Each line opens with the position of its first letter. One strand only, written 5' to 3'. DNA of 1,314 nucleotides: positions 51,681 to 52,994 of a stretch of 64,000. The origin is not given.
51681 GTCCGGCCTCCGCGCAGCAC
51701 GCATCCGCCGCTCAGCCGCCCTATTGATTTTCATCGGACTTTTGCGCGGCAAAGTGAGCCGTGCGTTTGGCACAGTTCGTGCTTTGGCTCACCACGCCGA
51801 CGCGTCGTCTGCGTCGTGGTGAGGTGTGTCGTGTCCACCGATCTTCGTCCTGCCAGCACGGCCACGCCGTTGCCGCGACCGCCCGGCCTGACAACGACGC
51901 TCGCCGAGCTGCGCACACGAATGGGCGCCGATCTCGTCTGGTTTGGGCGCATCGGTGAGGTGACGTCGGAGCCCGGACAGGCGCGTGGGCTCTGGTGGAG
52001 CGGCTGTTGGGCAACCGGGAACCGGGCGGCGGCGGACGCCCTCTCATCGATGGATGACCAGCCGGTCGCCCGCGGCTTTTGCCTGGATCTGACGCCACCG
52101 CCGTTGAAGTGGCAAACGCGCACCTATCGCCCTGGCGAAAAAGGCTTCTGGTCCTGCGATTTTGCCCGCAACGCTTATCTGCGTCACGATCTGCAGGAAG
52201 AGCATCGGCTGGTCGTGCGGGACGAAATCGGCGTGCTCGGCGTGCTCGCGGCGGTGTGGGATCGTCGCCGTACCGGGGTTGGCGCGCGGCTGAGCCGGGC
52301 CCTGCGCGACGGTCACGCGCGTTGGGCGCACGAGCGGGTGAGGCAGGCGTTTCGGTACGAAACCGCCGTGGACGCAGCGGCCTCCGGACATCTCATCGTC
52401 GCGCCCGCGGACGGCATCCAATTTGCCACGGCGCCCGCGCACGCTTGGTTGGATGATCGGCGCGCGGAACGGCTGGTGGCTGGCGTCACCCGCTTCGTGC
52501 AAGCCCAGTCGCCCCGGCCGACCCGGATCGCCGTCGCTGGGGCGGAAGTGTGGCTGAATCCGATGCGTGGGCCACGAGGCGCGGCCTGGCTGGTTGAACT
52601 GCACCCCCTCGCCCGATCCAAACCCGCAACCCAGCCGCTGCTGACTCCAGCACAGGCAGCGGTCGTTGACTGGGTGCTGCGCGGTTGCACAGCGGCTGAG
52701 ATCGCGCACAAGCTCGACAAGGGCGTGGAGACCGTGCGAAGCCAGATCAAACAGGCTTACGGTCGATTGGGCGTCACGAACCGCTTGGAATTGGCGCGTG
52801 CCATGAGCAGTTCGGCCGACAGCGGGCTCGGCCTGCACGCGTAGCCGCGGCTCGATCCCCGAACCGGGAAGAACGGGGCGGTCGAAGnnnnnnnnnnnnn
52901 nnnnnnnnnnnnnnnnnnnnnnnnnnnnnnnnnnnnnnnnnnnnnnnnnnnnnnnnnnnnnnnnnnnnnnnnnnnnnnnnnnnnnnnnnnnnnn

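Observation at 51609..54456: Self-contained sigma54 cascade: tandem-HTH activator, 12-bp-period GTCCGA array, -24/-12 promoter, LuxR-type regulator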

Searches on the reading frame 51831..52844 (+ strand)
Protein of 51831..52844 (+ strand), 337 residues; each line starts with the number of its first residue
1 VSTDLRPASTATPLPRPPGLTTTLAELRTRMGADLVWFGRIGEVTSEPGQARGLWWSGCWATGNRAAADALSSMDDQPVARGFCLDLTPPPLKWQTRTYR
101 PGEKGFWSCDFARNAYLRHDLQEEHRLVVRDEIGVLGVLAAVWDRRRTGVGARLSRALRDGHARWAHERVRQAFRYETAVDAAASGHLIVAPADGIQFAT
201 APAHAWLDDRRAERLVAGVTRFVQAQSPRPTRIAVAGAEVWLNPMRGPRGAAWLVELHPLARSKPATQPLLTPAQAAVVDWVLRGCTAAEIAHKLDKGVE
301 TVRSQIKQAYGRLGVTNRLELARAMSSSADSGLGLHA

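Call 6: search_protein_families(library=pfam, proteins=[window:51831-52844:+], max_evalue=0.01)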
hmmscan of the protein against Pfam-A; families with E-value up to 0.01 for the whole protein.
window:51831-52844:+ (337 aa): 4 families
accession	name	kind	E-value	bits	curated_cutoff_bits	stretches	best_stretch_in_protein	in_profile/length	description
PF00196.25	GerE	-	1.2e-05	25.3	23.5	1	271-323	3-55/57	Bacterial regulatory proteins, luxR family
PF08281.18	Sigma70_r4_2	-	0.0011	19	25.7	1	271-312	11-53/54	Sigma-70, region 4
PF04545.22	Sigma70_r4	-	0.0029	17.5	24.1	0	283-313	18-48/50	Sigma-70, region 4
PF16365.12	EutK_C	-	0.0033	17.8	27.5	1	277-308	6-37/52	Ethanolamine utilization protein EutK C-terminus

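Call 9: find_homologous_proteins(query=window:51831-52844:+, max_evalue=0.001)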
Query window:51831-52844:+ (337 aa): 13 proteins with E <= 0.001 among 8000 candidates.
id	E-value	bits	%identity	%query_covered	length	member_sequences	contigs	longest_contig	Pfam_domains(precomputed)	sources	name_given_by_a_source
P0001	1.7e-222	756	100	100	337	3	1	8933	PF00196.26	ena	-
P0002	4.0e-114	399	62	91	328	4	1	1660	PF00196.26,PF08281.19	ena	-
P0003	4.8e-113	396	61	91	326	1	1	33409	-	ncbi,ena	-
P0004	5.0e-104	366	59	84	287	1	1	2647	PF00196.26,PF04545.23,PF08281.19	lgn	-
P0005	1.5e-100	355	55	95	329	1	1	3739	PF00196.26,PF08281.19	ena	-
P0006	7.0e-100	353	55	93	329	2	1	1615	PF00196.26,PF08281.19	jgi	jgi:DNA-binding CsgD family transcriptional regulator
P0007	2.9e-99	351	59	92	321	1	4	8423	PF00196.26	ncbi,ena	-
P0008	1.1e-97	345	56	93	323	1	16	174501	PF00196.26,PF04545.23,PF08281.19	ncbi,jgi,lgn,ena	-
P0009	1.0e-90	323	52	93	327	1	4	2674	PF00196.26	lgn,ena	-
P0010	3.9e-90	321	50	95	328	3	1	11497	PF00196.26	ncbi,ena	-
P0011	1.8e-84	302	51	91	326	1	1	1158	PF08281.19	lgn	-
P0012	1.1e-70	257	44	93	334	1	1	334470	PF00196.26,PF04545.23,PF08281.19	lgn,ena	-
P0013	3.3e-6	45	35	28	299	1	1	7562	PF00196.26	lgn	-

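Call 10: find_encoding_contigs(protein=P0008, flank=5000, max_places=3)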
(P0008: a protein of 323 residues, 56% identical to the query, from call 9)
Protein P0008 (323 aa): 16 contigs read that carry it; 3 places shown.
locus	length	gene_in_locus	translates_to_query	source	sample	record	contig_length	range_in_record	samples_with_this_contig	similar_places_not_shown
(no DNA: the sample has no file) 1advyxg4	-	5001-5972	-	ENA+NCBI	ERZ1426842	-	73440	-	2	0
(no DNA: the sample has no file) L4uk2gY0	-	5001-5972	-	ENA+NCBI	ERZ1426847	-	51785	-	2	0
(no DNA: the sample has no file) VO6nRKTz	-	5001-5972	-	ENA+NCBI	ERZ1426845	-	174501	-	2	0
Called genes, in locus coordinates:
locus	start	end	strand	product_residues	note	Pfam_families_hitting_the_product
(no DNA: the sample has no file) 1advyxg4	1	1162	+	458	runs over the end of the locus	-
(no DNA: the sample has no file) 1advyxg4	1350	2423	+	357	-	PF13624:SurA_N_3, PF13623:SurA_N_2, PF13145:Rotamase_2, PF13616:Rotamase_3 (weak), PF00639:Rotamase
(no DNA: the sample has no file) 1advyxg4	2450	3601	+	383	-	-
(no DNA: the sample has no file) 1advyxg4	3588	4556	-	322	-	PF13449:Phytase-like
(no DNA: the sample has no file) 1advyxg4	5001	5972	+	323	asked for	PF04545:Sigma70_r4 (faint), PF00196:GerE, PF08281:Sigma70_r4_2 (weak)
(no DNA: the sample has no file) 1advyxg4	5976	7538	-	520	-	PF01078:Mg_chelatase (faint), PF00158:Sigma54_activat, PF14532:Sigma54_activ_2, PF07724:AAA_2, PF07728:AAA_5, PF25601:AAA_lid_14, PF02954:HTH_8 (faint)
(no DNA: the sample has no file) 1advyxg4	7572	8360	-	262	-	PF00535:Glycos_transf_2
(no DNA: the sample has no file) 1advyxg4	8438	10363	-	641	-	PF00270:DEAD, PF04851:ResIII (faint), PF13307:Helicase_C_2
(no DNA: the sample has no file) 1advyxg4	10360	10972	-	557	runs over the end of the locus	-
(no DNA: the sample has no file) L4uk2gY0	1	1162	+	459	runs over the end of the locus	-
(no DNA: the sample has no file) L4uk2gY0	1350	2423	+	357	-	PF13624:SurA_N_3, PF13623:SurA_N_2, PF13145:Rotamase_2, PF13616:Rotamase_3 (weak), PF00639:Rotamase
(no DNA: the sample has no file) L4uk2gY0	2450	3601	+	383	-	-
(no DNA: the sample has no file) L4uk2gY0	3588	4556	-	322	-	PF13449:Phytase-like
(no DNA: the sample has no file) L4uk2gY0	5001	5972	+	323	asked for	PF04545:Sigma70_r4 (faint), PF00196:GerE, PF08281:Sigma70_r4_2 (weak)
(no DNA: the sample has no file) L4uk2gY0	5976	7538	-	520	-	PF01078:Mg_chelatase (faint), PF00158:Sigma54_activat, PF14532:Sigma54_activ_2, PF07724:AAA_2, PF07728:AAA_5, PF25601:AAA_lid_14, PF02954:HTH_8 (faint)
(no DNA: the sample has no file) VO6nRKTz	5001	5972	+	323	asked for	PF04545:Sigma70_r4 (faint), PF00196:GerE, PF08281:Sigma70_r4_2 (weak)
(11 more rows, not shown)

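Call 11: find_encoding_contigs(protein=P0012, flank=5000, max_places=2)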
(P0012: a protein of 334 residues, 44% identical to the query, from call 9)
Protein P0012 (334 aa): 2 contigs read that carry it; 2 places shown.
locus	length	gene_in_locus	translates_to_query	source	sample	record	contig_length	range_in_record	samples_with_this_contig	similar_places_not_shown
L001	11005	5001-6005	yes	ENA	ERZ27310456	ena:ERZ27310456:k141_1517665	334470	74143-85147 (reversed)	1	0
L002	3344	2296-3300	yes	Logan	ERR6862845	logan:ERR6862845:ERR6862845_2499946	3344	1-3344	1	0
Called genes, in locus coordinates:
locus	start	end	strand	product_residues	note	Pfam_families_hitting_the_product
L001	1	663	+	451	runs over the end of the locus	-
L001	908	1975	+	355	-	PF13623:SurA_N_2, PF13624:SurA_N_3, PF13145:Rotamase_2, PF13616:Rotamase_3, PF00639:Rotamase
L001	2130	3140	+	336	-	-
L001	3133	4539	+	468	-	PF00067:p450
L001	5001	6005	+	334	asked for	PF00196:GerE (weak), PF04545:Sigma70_r4 (faint), PF08281:Sigma70_r4_2 (weak)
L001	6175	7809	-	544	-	PF00158:Sigma54_activat, PF14532:Sigma54_activ_2, PF07724:AAA_2, PF07728:AAA_5, PF25601:AAA_lid_14, PF02954:HTH_8 (weak)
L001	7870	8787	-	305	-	-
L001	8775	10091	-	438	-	PF16317:Glyco_hydro_99, PF14307:Glyco_tran_WbsX (weak)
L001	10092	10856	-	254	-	PF00535:Glycos_transf_2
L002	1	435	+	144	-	?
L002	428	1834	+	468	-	PF00067:p450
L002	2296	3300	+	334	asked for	PF00196:GerE (weak), PF04545:Sigma70_r4 (faint), PF08281:Sigma70_r4_2 (weak)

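Call 12: find_encoding_contigs(protein=P0003, flank=5000, max_places=2)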
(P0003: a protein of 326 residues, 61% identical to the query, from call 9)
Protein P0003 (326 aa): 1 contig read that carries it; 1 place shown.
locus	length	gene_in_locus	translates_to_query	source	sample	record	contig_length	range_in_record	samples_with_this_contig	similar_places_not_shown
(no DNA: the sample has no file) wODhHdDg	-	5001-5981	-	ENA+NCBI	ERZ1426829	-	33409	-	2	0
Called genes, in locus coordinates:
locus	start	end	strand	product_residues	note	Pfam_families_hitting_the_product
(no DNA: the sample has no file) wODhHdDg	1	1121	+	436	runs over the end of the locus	-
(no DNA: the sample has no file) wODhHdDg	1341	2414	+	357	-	PF13624:SurA_N_3, PF13623:SurA_N_2, PF13145:Rotamase_2, PF13616:Rotamase_3, PF00639:Rotamase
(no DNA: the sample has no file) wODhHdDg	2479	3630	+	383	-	-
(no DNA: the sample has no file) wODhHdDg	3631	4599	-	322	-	PF13449:Phytase-like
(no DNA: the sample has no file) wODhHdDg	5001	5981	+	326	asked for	-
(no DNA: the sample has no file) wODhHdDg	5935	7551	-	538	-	PF00158:Sigma54_activat, PF01078:Mg_chelatase (faint), PF14532:Sigma54_activ_2, PF07724:AAA_2, PF07728:AAA_5, PF25601:AAA_lid_14, PF02954:HTH_8 (weak)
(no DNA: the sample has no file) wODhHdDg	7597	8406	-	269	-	PF00535:Glycos_transf_2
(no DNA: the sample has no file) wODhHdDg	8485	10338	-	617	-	PF00270:DEAD, PF13307:Helicase_C_2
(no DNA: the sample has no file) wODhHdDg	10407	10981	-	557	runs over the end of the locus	-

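Call 16: find_related_loci(query=A1, collection=genome_contigs, flank=5000)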
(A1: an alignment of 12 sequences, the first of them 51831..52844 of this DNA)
Query A1 (337 aa) in genome_contigs; peptide patterns used: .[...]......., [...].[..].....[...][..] (x = any residue, [..] = any of these).
122 stretches matched a pattern; 6 encode a relative of the query (tblastn E <= 1e-3); 6 distinct loci.
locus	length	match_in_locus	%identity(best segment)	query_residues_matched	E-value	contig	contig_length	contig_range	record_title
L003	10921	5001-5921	61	18-325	4e-117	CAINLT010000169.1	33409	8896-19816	MAG: uncultured Myxococcales bacterium isolate MJ-time_bin-8340 genome assembly, contig: bin-8340:169/549, whole genome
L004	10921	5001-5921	61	18-325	6e-115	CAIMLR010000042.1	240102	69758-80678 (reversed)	MAG: uncultured Myxococcales bacterium isolate A14_bin-1730 genome assembly, contig: bin-1730:42/50, whole genome shotgu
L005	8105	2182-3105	59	19-328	1e-101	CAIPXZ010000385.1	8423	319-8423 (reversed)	MAG: uncultured Myxococcales bacterium isolate YR2_bin-0002 genome assembly, contig: bin-0002:385/806, whole genome shot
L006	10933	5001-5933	56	16-327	3e-95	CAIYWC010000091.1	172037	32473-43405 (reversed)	MAG: uncultured Myxococcales bacterium isolate AlinenLipids_bin-2060 genome assembly, contig: bin-2060:091/236, whole ge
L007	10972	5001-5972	50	8-328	3e-93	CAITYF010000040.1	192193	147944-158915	MAG: uncultured Myxococcales bacterium isolate Ja1_bin-0143 genome assembly, contig: bin-0143:040/272, whole genome shot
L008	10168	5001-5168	38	271-326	1e-5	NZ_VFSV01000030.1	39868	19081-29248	Palleronia caenipelagi strain JBTF-M29 contig30, whole genome shotgun sequence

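Call 27: find_related_loci(query=A1, collection=metagenome_contigs, flank=3000)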
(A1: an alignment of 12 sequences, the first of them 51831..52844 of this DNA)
Query A1 (337 aa) in metagenome_contigs; peptide patterns used: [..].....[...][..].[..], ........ (x = any residue, [..] = any of these).
203 stretches matched a pattern; 28 encode a relative of the query (tblastn E <= 1e-3); 28 distinct loci.
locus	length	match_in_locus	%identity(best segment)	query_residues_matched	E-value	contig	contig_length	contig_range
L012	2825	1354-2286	56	16-327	5e-97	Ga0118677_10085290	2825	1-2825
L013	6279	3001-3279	38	238-330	4e-8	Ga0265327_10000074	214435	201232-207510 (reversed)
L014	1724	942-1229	34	242-336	3e-7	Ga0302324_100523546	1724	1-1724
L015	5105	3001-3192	38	271-334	1e-6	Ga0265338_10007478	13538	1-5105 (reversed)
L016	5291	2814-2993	42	271-330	3e-6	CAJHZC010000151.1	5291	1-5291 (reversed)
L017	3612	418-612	38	259-321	4e-6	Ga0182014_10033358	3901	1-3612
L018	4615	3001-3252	35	250-327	7e-6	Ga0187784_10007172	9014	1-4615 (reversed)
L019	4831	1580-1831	35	250-327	6e-6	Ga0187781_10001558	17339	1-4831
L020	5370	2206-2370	38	267-321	9e-6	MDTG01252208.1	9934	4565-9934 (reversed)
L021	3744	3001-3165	38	267-321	9e-6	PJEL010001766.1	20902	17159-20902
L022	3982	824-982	38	271-323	1e-5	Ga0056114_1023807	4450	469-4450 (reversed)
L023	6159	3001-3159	42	271-323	2e-5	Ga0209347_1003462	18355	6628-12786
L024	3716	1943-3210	38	271-326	2e-5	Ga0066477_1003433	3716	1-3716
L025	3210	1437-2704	38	271-326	2e-5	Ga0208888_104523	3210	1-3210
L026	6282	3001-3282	34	238-327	2e-5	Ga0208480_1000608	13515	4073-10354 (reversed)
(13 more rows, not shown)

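Call 55: predict_structure(alignment_id=A1)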
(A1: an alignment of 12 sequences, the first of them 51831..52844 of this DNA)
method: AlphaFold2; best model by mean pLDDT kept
length: 337 residues; sequences in the alignment: 12
mean_pLDDT: 84.6   pTM: 0.76
mean pLDDT of the five models: 84.6, 80.6, 80.0, 76.6, 75.6
residues with pLDDT >= 90: 165; 70-90: 123; 50-70: 33; < 50: 16
segments of 3 or more residues with pLDDT < 50: 1-8, 332-337
pLDDT, mean of each block of 10 residues (from residue 1): 40 76 96 94 79 86 92 86 74 85 60 80 92 91 83 83 95 90 94 93 94 92 81 92 88 94 73 90 96 97 94 83 74 45
secondary structure, 60 per line:
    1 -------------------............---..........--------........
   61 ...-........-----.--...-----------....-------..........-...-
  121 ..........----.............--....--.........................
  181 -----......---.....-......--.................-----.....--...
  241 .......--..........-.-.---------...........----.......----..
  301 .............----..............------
elements in order: H20-31 E35-44 E53-63 H65-72 E95-98 H106-115 E121-130 E135-144 H150-153 H156-180 E186-191 E195-199 H201-206 H209-225 E231-235 E238-247 E250-259 H273-283 H288-294 H299-313 H318-331
